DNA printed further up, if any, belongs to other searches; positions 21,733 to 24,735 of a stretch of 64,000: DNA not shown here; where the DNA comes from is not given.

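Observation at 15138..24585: Tandem array of three paralogous Kelch-propeller / PKD / Ig-repeat / type-B-CTD surface proteins. Two more paralogs lie at 47677–50394 and 54319–57024.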

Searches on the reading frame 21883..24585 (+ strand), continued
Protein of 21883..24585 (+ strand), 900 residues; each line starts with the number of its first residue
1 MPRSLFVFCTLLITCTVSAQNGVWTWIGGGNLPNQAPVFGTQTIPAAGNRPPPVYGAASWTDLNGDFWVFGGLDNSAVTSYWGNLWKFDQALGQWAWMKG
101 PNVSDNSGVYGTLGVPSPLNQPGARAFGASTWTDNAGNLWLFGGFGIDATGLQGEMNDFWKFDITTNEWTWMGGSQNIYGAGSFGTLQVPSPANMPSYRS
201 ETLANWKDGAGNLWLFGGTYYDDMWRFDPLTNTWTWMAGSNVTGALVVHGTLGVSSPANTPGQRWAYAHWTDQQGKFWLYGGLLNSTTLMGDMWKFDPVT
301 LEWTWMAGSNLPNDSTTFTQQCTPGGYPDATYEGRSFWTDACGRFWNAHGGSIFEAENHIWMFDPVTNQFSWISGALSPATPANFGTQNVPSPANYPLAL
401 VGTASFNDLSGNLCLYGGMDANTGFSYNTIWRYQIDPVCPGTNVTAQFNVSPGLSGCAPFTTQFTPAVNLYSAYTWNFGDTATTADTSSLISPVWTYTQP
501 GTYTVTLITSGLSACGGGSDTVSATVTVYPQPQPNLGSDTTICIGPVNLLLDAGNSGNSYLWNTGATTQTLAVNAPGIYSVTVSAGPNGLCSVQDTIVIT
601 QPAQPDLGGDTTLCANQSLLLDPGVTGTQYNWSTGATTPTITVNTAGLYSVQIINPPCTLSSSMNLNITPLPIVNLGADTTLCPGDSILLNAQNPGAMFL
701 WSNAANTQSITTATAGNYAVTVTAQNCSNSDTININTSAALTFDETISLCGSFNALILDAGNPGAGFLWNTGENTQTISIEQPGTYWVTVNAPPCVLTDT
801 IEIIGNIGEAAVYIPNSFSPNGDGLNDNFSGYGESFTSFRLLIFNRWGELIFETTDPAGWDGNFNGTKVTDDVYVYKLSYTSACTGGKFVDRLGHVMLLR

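Call 19: find_related_loci(query=A1, collection=genome_contigs, flank=10000)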
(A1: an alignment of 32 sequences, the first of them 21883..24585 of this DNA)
Query A1 (900 aa) in genome_contigs; peptide patterns used: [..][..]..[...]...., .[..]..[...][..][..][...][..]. (x = any residue, [..] = any of these).
600 stretches matched a pattern (row limit reached: there are more); 565 encode a relative of the query (tblastn E <= 1e-3); the best 80 are kept; 80 distinct loci.
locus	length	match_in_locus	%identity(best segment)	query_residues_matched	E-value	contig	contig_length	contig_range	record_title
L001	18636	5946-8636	43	3-900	0e+0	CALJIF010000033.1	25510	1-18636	MAG TPA_asm: uncultured Flavobacteriales bacterium isolate SRR5576002_bin.138_CONCOCT_v1.1_MAG genome assembly, contig:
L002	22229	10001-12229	39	444-900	1e-86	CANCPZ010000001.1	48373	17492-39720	MAG: Bacteroidetes bacterium isolate JR-MC-I-240519-234 genome assembly, contig: JR-MC-I-240519-C1084, whole genome shot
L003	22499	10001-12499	38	424-900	5e-72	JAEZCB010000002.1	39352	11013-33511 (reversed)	MAG: Bacteroidetes bacterium isolate OH_CBrB_223 k127_3761520, whole genome shotgun sequence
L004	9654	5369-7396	40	449-900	6e-66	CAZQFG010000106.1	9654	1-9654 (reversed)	MAG TPA_asm: uncultured Chryseobacterium sp. isolate SRP107338_co1_43 genome assembly, contig: NODE_8723_length_9654_cov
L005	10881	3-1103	39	487-900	1e-61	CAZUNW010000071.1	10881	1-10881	MAG TPA_asm: uncultured Chryseobacterium sp. isolate SRP193358_co1_73 genome assembly, contig: NODE_17664_length_10881_c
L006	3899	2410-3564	37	498-880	4e-60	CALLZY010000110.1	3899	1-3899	MAG TPA_asm: uncultured Chitinophagaceae bacterium isolate SRR2107216_bin.75_CONCOCT_v1.1_MAG genome assembly, contig: E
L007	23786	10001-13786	35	438-900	5e-56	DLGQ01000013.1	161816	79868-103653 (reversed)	MAG TPA_asm: Flavobacteriales bacterium UBA7690 UBA7690_contig_3500, whole genome shotgun sequence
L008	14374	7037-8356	42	436-900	4e-92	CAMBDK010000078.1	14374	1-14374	MAG: Chitinophaga pinensis isolate MsH-01oct19-86 genome assembly, contig: MsH-01oct19-C8679, whole genome shotgun seque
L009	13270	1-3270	40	457-803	2e-53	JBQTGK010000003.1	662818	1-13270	Marinifilum sp. RC60d5 c_000000000003, whole genome shotgun sequence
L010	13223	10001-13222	42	425-806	1e-52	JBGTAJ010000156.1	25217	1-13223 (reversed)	MAG: Flavobacteriales bacterium isolate JTS-AC70 k141_4307994, whole genome shotgun sequence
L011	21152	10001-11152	35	523-900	2e-52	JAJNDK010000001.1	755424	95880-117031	MAG: Bacteroidetes bacterium isolate C_No_T20_B_bin.3 scaffold_2, whole genome shotgun sequence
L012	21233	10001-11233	35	496-900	4e-51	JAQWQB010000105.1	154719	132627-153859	MAG: Flavobacteriales bacterium isolate cluster2_bin.241 k141_1164864, whole genome shotgun sequence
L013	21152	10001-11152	35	519-900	8e-48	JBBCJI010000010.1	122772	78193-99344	MAG: Flavipsychrobacter sp. isolate MAG_CPA_25 P10A_000000009839, whole genome shotgun sequence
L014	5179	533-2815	37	437-892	1e-46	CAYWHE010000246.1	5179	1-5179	MAG TPA_asm: uncultured Flavobacteriaceae bacterium isolate SRP173033_co1_221 genome assembly, contig: NODE_45085_length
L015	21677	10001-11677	33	473-900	5e-46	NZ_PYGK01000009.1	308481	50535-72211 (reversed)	Chitinophaga ginsengisoli strain DSM 18107 Ga0180988_109, whole genome shotgun sequence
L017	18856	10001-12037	36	444-900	1e-43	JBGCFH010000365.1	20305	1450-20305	MAG: Saprospiraceae bacterium isolate SGMAG-26 contig365, whole genome shotgun sequence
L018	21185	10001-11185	30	494-900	5e-43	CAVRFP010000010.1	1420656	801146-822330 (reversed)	MAG: uncultured Chitinophagaceae bacterium isolate MFD10113.bin.2.58 genome assembly, contig: contig_5248, whole genome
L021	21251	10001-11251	37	370-866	4e-42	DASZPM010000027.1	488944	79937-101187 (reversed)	MAG TPA_asm: Chitinophagaceae bacterium isolate SMAG_U5971 k141_652845, whole genome shotgun sequence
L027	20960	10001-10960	36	516-900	1e-37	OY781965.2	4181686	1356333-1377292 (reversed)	MAG: Bacteroidales bacterium isolate 351424ce-103a-4fdb-9a77-f202f7f12de1 genome assembly, chromosome: 1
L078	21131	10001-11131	29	561-900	1e-27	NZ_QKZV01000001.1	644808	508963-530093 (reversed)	Hydrotalea sandarakina strain DSM 23241 LX80DRAFT_scaffold00001.1, whole genome shotgun sequence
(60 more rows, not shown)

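Call 28: find_encoding_contigs(protein=P0003, flank=10000, max_places=2)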
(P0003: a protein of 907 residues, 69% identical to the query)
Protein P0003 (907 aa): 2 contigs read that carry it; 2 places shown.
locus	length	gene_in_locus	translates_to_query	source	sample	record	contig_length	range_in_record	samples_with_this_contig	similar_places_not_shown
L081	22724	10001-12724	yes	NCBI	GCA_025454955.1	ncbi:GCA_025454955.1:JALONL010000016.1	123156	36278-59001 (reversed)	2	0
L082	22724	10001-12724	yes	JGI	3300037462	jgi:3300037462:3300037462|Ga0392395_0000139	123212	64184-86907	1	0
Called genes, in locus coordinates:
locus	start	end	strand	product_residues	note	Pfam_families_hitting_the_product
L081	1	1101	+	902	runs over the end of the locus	PF24681:Kelch_KLHDC2_KLHL20_DRC7, PF01344:Kelch_1 (faint), PF24681:Kelch_KLHDC2_KLHL20_DRC7, PF24981:Beta-prop_ATRN-LZTR1 (weak), PF24681:Kelch_KLHDC2_KLHL20_DRC7, PF00801:PKD, PF18911:PKD_4 (weak), PF13585:CHU_C, +2 more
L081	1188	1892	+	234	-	-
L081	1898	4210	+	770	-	PF24681:Kelch_KLHDC2_KLHL20_DRC7 (weak), PF24981:Beta-prop_ATRN-LZTR1 (faint), PF01344:Kelch_1 (faint), PF07646:Kelch_2 (faint), PF13415:Beta-prop_FBX42 (weak), PF24681:Kelch_KLHDC2_KLHL20_DRC7, PF18911:PKD_4, PF13585:CHU_C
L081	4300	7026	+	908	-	PF13415:Beta-prop_FBX42 (faint), PF24681:Kelch_KLHDC2_KLHL20_DRC7 (weak), PF24981:Beta-prop_ATRN-LZTR1 (faint), PF24681:Kelch_KLHDC2_KLHL20_DRC7 (weak), PF00801:PKD (weak), PF18911:PKD_4, PF13585:CHU_C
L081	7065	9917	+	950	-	PF24981:Beta-prop_ATRN-LZTR1 (faint), PF13415:Beta-prop_FBX42 (faint), PF24681:Kelch_KLHDC2_KLHL20_DRC7 (weak), PF00801:PKD (weak), PF18911:PKD_4, PF18981:InlK_D3 (faint), PF13585:CHU_C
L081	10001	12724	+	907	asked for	PF13415:Beta-prop_FBX42 (faint), PF24981:Beta-prop_ATRN-LZTR1 (faint), PF01344:Kelch_1 (faint), PF24681:Kelch_KLHDC2_KLHL20_DRC7, PF00801:PKD (weak), PF18911:PKD_4, PF13585:CHU_C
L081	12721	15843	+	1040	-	PF01344:Kelch_1 (faint), PF24681:Kelch_KLHDC2_KLHL20_DRC7, PF24981:Beta-prop_ATRN-LZTR1 (weak), PF24681:Kelch_KLHDC2_KLHL20_DRC7 (weak), PF24981:Beta-prop_ATRN-LZTR1 (weak), PF00801:PKD (weak), PF18911:PKD_4 (weak), PF13585:CHU_C, +2 more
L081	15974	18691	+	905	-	PF01344:Kelch_1 (faint), PF13415:Beta-prop_FBX42 (faint), PF24681:Kelch_KLHDC2_KLHL20_DRC7 (weak), PF24981:Beta-prop_ATRN-LZTR1 (faint), PF24681:Kelch_KLHDC2_KLHL20_DRC7 (weak), PF00801:PKD (weak), PF18911:PKD_4, PF13585:CHU_C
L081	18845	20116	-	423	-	PF02492:cobW, PF07683:CobW_C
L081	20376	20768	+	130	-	-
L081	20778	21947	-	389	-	PF08486:SpoIID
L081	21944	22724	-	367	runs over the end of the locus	PF02684:LpxB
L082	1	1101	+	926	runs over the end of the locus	PF13415:Beta-prop_FBX42 (faint), PF24681:Kelch_KLHDC2_KLHL20_DRC7, PF01344:Kelch_1 (faint), PF24681:Kelch_KLHDC2_KLHL20_DRC7, PF24981:Beta-prop_ATRN-LZTR1 (weak), PF00801:PKD, PF18911:PKD_4 (weak), PF13585:CHU_C, +1 more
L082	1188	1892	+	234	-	-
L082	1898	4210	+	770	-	PF24681:Kelch_KLHDC2_KLHL20_DRC7 (weak), PF24981:Beta-prop_ATRN-LZTR1 (faint), PF01344:Kelch_1 (faint), PF07646:Kelch_2 (faint), PF13415:Beta-prop_FBX42 (weak), PF24681:Kelch_KLHDC2_KLHL20_DRC7, PF18911:PKD_4, PF13585:CHU_C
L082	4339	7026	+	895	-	PF13415:Beta-prop_FBX42 (faint), PF24681:Kelch_KLHDC2_KLHL20_DRC7 (weak), PF24981:Beta-prop_ATRN-LZTR1 (faint), PF24681:Kelch_KLHDC2_KLHL20_DRC7 (weak), PF00801:PKD (weak), PF18911:PKD_4, PF13585:CHU_C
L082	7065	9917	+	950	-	PF24981:Beta-prop_ATRN-LZTR1 (faint), PF13415:Beta-prop_FBX42 (faint), PF24681:Kelch_KLHDC2_KLHL20_DRC7 (weak), PF00801:PKD (weak), PF18911:PKD_4, PF18981:InlK_D3 (faint), PF13585:CHU_C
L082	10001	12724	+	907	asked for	PF13415:Beta-prop_FBX42 (faint), PF24981:Beta-prop_ATRN-LZTR1 (faint), PF01344:Kelch_1 (faint), PF24681:Kelch_KLHDC2_KLHL20_DRC7, PF00801:PKD (weak), PF18911:PKD_4, PF13585:CHU_C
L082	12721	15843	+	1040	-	PF01344:Kelch_1 (faint), PF24681:Kelch_KLHDC2_KLHL20_DRC7, PF24981:Beta-prop_ATRN-LZTR1 (weak), PF24681:Kelch_KLHDC2_KLHL20_DRC7 (weak), PF24981:Beta-prop_ATRN-LZTR1 (weak), PF00801:PKD (weak), PF18911:PKD_4 (weak), PF13585:CHU_C, +2 more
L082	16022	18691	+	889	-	PF24681:Kelch_KLHDC2_KLHL20_DRC7 (weak), PF24981:Beta-prop_ATRN-LZTR1 (faint), PF01344:Kelch_1 (faint), PF13415:Beta-prop_FBX42 (faint), PF24681:Kelch_KLHDC2_KLHL20_DRC7 (weak), PF00801:PKD (weak), PF18911:PKD_4, PF13585:CHU_C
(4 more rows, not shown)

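Call 29: find_encoding_contigs(protein=P0002, flank=10000, max_places=2)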
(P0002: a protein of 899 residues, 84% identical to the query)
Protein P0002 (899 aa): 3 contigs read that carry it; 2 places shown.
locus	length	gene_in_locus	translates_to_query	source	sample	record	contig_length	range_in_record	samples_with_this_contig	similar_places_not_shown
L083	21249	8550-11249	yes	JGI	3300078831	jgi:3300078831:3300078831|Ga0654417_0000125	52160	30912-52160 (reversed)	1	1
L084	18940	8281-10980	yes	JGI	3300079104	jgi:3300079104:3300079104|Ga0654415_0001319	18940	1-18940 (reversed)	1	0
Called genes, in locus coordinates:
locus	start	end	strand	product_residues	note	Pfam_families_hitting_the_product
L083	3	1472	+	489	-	?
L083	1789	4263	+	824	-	PF06452:CBM9_1, PF19313:DUF5916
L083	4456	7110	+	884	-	PF01344:Kelch_1 (faint), PF07646:Kelch_2 (faint), PF24681:Kelch_KLHDC2_KLHL20_DRC7, PF24981:Beta-prop_ATRN-LZTR1 (weak), PF13415:Beta-prop_FBX42 (weak), PF00801:PKD (weak), PF18911:PKD_4 (weak), PF13585:CHU_C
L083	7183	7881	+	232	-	-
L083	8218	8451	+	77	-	-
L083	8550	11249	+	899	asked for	PF13415:Beta-prop_FBX42 (faint), PF24681:Kelch_KLHDC2_KLHL20_DRC7, PF24981:Beta-prop_ATRN-LZTR1 (faint), PF01344:Kelch_1 (faint), PF24681:Kelch_KLHDC2_KLHL20_DRC7, PF00801:PKD (weak), PF18911:PKD_4, PF13585:CHU_C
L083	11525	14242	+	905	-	PF00801:PKD (weak), PF18911:PKD_4, PF18981:InlK_D3 (faint), PF13585:CHU_C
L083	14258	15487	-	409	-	PF02492:cobW, PF07683:CobW_C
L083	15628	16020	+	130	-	PF01475:FUR (weak)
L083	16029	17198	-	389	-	PF08486:SpoIID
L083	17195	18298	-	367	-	PF02684:LpxB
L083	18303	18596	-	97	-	-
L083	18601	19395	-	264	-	PF01975:SurE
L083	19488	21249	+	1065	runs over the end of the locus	PF00580:UvrD-helicase, PF13245:AAA_19 (faint), PF13361:UvrD_C, PF13538:UvrD_C_2 (faint)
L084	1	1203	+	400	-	?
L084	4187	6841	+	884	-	PF01344:Kelch_1 (faint), PF07646:Kelch_2 (faint), PF24681:Kelch_KLHDC2_KLHL20_DRC7, PF24981:Beta-prop_ATRN-LZTR1 (weak), PF13415:Beta-prop_FBX42 (weak), PF00801:PKD (weak), PF18911:PKD_4 (weak), PF13585:CHU_C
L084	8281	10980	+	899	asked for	PF13415:Beta-prop_FBX42 (faint), PF24681:Kelch_KLHDC2_KLHL20_DRC7, PF24981:Beta-prop_ATRN-LZTR1 (faint), PF01344:Kelch_1 (faint), PF24681:Kelch_KLHDC2_KLHL20_DRC7, PF00801:PKD (weak), PF18911:PKD_4, PF13585:CHU_C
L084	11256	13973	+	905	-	PF00801:PKD (weak), PF18911:PKD_4, PF18981:InlK_D3 (faint), PF13585:CHU_C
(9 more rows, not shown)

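Call 31: predict_structure(alignment_id=A1)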
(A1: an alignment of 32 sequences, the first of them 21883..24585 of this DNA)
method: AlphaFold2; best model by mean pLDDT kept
length: 900 residues; sequences in the alignment: 32
mean_pLDDT: 83.7   pTM: 0.53
mean pLDDT of the five models: 83.7, 83.5, 83.1, 82.9, 81.2
residues with pLDDT >= 90: 272; 70-90: 548; 50-70: 59; < 50: 21
segments of 3 or more residues with pLDDT < 50: 1-19
pLDDT, mean of each block of 10 residues (from residue 1): 39 39 88 90 92 92 92 76 93 92 93 94 91 92 93 93 95 93 94 91 84 88 93 94 90 95 89 91 83 95 95 88 87 87 87 76 90 80 84 86 90 91 88 82 68 86 78 82 83 88 86 56 86 78 70 77 86 82 79 82 75 80 82 86 85 81 82 79 82 80 83 84 82 80 73 76 78 84 86 79 77 80 78 80 87 87 79 87 76 81
secondary structure, 60 per line:
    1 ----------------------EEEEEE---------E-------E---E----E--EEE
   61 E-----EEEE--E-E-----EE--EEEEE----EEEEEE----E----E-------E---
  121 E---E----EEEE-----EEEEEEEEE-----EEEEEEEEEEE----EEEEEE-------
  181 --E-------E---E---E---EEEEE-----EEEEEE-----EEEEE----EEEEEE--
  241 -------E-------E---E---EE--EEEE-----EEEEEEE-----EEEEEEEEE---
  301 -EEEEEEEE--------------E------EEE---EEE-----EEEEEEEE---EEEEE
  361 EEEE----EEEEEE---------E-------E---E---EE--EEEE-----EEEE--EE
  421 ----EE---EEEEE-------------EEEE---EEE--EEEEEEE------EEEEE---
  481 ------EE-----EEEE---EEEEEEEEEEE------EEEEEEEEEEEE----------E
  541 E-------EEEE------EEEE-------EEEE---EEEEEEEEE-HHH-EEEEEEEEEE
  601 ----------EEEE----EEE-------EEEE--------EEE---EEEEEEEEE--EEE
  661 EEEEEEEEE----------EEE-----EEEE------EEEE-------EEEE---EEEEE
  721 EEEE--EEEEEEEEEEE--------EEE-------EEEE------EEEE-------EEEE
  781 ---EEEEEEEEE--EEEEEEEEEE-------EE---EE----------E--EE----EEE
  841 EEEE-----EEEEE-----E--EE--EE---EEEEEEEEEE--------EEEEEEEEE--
elements in order (helices of 4 or more, strands of 3 or more residues): E23-28 E58-61 E67-70 E85-89 E94-99 E130-133 E139-147 E153-163 E168-173 E203-207 E213-218 E224-228 E233-238 E268-271 E277-283 E289-297 E302-309 E331-333 E337-339 E345-352 E356-364 E369-374 E404-407 E413-416 E430-434 E448-451 E455-457 E460-466 E473-477 E494-497 E501-511 E518-529 E549-552 E559-562 E570-573 E577-585 E591-600 E611-614 E619-621 E629-632 E641-643 E647-655 E658-669 E680-682 E688-691 E698-701 E709-712 E716-724 E727-737 E746-748 E756-759 E766-769 E777-780 E784-792 E795-804 E838-844 E850-854 E872-881 E890-898
